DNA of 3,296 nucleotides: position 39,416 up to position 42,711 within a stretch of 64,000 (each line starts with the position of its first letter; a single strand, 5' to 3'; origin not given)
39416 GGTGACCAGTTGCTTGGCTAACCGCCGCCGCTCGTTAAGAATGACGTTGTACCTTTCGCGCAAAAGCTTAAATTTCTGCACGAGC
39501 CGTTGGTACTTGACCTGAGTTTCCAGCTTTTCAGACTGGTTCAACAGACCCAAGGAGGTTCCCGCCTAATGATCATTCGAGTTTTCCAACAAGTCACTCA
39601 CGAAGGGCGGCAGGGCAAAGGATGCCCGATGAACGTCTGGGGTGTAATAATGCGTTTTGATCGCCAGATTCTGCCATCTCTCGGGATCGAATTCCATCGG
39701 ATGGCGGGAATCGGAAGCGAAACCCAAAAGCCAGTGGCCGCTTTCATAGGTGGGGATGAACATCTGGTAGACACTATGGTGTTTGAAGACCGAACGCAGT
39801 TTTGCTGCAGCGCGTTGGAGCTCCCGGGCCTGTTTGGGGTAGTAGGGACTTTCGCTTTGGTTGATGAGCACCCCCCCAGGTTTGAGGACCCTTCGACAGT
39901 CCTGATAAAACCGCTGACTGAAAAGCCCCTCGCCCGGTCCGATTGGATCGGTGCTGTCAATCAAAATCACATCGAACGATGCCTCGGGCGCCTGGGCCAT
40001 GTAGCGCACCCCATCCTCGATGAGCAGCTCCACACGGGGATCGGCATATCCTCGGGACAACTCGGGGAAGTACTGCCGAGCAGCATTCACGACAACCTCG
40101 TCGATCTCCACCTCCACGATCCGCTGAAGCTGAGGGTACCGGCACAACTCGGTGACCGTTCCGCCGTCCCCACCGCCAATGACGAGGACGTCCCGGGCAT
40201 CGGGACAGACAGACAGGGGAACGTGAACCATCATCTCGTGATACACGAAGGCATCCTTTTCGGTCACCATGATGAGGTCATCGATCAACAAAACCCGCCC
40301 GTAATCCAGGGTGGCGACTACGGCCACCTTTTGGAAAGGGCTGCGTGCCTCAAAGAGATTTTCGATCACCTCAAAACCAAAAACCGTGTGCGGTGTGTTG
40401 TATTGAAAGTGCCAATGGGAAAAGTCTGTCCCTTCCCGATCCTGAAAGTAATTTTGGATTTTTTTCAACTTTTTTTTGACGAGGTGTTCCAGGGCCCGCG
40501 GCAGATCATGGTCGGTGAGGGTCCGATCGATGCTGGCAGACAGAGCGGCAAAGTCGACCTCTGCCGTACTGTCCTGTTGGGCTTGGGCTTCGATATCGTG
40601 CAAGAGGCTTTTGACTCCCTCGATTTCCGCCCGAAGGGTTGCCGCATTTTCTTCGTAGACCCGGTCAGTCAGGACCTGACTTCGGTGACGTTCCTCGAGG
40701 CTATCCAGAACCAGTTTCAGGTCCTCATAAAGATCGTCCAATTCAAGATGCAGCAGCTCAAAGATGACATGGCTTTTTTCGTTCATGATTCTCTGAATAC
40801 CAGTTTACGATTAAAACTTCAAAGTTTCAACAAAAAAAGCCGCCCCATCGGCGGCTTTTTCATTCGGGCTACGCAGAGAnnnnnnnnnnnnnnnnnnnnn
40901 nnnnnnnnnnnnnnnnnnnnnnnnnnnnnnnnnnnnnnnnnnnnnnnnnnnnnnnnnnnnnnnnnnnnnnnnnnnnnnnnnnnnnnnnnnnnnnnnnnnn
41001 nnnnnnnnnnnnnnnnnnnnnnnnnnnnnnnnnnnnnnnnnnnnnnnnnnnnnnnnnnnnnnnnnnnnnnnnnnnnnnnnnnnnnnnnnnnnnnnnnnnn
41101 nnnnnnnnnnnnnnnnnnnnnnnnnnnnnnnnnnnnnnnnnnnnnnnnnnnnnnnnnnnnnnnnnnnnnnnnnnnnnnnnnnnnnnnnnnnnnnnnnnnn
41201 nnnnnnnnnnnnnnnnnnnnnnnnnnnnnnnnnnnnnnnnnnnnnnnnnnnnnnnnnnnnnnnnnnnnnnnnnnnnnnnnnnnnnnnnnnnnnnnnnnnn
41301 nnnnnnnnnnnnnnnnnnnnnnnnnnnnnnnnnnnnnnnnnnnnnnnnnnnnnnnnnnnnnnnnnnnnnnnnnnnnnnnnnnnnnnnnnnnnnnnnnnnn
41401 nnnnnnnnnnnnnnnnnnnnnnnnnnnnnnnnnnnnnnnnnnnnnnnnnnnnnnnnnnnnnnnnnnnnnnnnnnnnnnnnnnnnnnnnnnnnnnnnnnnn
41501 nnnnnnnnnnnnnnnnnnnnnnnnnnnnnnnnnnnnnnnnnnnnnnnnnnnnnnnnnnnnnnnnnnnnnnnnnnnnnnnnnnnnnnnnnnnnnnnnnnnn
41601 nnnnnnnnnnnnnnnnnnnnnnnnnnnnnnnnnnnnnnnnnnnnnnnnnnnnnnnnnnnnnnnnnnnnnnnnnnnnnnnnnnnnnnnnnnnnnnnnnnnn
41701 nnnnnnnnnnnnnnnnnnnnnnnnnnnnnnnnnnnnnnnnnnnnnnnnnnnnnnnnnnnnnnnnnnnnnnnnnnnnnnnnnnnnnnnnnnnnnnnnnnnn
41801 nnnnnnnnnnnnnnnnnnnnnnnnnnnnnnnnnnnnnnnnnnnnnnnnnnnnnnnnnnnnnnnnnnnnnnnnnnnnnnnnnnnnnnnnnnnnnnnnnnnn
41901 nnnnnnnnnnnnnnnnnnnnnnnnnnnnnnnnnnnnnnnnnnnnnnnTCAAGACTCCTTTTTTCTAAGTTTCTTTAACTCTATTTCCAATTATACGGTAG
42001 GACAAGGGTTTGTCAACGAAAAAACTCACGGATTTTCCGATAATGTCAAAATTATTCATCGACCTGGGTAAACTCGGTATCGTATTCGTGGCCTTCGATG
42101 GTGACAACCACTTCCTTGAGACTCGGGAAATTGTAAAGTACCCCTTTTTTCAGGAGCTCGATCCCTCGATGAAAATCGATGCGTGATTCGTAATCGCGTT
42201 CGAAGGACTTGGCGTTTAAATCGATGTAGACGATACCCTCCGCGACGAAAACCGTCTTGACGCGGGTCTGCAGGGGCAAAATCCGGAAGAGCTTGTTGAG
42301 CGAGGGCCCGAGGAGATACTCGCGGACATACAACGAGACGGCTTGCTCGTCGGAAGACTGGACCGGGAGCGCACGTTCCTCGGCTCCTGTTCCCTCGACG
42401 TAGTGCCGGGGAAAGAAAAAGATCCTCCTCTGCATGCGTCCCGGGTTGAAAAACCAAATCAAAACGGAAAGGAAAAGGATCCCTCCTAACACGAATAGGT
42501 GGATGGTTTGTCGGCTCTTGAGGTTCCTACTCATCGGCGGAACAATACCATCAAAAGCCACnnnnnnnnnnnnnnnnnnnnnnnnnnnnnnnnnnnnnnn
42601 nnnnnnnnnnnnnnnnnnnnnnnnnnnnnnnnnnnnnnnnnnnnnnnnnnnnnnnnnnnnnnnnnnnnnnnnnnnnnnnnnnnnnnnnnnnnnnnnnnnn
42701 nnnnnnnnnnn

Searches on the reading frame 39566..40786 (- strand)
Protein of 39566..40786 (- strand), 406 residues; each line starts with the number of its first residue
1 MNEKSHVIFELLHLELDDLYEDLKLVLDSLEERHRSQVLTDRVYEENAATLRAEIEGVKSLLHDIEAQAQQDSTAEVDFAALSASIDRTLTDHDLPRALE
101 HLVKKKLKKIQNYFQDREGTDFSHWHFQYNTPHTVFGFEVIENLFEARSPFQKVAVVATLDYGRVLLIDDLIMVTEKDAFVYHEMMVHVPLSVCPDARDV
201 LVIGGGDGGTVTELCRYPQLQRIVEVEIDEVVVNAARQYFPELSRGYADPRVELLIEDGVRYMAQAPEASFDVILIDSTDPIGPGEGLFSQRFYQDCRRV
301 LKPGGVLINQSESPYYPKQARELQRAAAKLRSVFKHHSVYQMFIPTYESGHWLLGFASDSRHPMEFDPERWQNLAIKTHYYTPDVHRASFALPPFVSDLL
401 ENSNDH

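Call 6: search_protein_families(library=pfam, proteins=[window:39566-40786:-], max_evalue=0.001)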
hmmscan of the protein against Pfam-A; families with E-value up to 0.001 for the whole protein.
window:39566-40786:- (406 aa): 6 families
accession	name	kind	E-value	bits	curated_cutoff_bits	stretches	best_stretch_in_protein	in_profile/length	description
PF01564.23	Spermine_synth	-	1e-53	182.1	22.9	1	180-360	2-179/186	Spermine/spermidine synthase domain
PF17284.7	Spermine_synt_N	-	9.7e-11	41.8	22.1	1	125-176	2-53/53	Spermidine synthase tetramerisation domain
PF08241.18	Methyltransf_11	-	1.8e-06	28.9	21.2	1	202-308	2-94/95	Methyltransferase domain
PF13649.12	Methyltransf_25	-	1.9e-06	28.9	27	1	200-305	1-97/97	Methyltransferase domain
PF13847.12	Methyltransf_31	-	0.00016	21.8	27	1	200-326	7-128/145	Methyltransferase domain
PF08242.18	Methyltransf_12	-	0.00026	22.1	30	0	201-307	1-98/98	Methyltransferase domain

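Call 7: search_protein_families(library=ncbifam, proteins=[window:39566-40786:-], max_evalue=0.00001)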
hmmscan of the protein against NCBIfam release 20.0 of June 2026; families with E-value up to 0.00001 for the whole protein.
window:39566-40786:- (406 aa): 7 families
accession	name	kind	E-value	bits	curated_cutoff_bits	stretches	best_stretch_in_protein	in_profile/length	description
NF002010.0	PRK00811.1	equivalog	9.2e-103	343.4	260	1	123-402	5-286/287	polyamine aminopropyltransferase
TIGR00417.1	speE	equivalog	3.3e-82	275.8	249.55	1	125-395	1-271/271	spermidine synthase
NF002956.0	PRK03612.1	equivalog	1.4e-37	129.3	472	1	133-394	236-493/522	polyamine aminopropyltransferase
NF002435.0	PRK01581.1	equivalog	8e-23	81.1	537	1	142-315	98-272/374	polyamine aminopropyltransferase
NF003380.0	PRK04457.1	equivalog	3.7e-15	55.6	304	1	191-310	64-179/265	polyamine aminopropyltransferase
NF001811.0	PRK00536.1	equivalog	1.1e-11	44.9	352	1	140-402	17-258/262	spermidine synthase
NF037959.1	MFS_SpdSyn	subfamily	1.3e-06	27.5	40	1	197-341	276-413/480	fused MFS/spermidine synthase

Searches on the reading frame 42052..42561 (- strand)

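Call 6: search_protein_families(library=pfam, proteins=[window:42052-42561:-], max_evalue=0.001)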
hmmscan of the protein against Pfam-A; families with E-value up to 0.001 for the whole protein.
window:42052-42561:- (169 aa): 1 family
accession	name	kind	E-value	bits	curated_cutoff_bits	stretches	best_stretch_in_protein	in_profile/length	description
PF10646.14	Germane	-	2.1e-05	25.5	23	1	61-160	12-116/117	Sporulation and spore germination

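Call 7: search_protein_families(library=ncbifam, proteins=[window:42052-42561:-], max_evalue=0.00001)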
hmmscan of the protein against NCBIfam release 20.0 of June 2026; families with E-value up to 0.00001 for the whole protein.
window:42052-42561:- (169 aa): 0 families

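Call 42: search_protein_families(library=ncbifam, proteins=[window:42052-42561:-], max_evalue=1)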
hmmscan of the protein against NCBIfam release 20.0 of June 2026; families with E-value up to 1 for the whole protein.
window:42052-42561:- (169 aa): 0 families
